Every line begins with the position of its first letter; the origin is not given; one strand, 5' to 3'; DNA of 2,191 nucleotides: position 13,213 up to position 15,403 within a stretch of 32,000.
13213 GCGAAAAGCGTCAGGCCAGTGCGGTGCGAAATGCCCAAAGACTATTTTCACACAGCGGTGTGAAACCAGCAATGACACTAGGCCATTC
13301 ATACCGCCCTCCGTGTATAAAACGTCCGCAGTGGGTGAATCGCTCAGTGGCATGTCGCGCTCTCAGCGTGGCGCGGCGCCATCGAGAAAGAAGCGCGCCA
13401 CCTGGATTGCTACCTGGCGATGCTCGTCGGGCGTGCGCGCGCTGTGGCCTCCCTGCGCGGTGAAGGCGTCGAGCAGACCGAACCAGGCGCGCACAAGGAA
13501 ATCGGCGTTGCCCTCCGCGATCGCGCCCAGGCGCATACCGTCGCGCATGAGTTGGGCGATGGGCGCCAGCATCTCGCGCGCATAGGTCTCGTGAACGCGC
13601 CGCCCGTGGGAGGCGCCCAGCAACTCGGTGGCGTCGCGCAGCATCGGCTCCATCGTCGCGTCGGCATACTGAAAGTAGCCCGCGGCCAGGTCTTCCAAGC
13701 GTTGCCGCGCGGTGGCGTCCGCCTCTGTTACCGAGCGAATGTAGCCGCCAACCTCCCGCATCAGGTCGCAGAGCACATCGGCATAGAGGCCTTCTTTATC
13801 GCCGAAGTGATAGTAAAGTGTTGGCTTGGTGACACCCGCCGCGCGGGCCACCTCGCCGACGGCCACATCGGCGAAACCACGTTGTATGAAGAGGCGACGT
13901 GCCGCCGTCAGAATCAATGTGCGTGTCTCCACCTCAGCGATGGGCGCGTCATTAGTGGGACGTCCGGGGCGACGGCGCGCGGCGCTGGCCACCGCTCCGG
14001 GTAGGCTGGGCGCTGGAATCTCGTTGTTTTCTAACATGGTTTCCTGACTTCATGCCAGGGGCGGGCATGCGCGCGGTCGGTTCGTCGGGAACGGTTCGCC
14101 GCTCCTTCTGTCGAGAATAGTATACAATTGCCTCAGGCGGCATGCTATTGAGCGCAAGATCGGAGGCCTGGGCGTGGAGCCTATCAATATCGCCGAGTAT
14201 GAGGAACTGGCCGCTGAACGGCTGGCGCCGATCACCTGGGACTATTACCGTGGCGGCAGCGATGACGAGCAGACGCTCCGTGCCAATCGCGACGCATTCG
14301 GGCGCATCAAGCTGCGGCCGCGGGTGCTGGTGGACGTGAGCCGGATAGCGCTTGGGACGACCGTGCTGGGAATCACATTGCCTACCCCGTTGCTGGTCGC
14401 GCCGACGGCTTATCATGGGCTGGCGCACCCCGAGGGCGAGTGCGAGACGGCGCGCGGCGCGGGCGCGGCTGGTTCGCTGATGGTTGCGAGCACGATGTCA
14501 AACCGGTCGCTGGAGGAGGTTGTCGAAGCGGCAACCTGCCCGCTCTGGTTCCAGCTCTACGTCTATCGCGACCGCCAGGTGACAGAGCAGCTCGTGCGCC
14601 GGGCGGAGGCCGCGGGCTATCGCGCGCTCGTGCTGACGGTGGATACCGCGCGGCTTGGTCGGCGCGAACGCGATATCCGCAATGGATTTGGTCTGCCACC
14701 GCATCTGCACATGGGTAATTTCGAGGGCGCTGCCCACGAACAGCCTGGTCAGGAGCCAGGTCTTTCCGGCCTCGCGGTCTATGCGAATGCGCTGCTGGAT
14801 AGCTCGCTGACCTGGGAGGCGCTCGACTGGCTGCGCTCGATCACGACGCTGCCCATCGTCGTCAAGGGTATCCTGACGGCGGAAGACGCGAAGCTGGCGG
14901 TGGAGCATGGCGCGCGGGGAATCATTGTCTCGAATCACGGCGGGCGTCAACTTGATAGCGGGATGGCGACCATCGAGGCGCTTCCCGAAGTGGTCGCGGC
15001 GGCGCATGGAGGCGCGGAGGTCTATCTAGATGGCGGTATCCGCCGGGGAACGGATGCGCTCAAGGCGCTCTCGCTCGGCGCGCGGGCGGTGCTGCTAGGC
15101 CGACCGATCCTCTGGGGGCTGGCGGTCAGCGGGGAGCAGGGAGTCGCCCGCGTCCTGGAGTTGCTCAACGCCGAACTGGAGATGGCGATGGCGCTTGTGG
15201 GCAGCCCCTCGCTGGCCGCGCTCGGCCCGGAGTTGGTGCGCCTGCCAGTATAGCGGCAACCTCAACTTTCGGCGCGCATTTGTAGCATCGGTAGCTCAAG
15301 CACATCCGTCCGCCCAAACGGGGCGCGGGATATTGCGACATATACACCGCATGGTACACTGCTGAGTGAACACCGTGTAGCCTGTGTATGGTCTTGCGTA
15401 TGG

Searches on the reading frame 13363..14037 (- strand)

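Call 42: search_protein_families(library=pfam, proteins=[window:13363-14037:-])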
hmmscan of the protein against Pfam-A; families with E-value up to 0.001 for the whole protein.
window:13363-14037:- (224 aa): 1 family
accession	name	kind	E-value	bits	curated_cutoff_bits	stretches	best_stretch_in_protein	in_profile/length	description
PF00440.29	TetR_N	-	1.7e-18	66.5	24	1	42-87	1-46/47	Bacterial regulatory proteins, tetR family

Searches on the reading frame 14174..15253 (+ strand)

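Call 42: search_protein_families(library=pfam, proteins=[window:14174-15253:+])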
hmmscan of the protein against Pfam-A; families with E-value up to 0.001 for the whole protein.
window:14174-15253:+ (359 aa): 3 families
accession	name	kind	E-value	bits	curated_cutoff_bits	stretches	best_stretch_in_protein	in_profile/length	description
PF01070.24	FMN_dh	-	1.2e-138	462.4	24.9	1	13-356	1-349/350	FMN-dependent dehydrogenase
PF00478.31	IMPDH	-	2.9e-06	27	25.6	1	211-310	130-237/345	IMP dehydrogenase / GMP reductase domain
PF05690.20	ThiG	-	0.00024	21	23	0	263-310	160-205/247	Thiazole biosynthesis protein ThiG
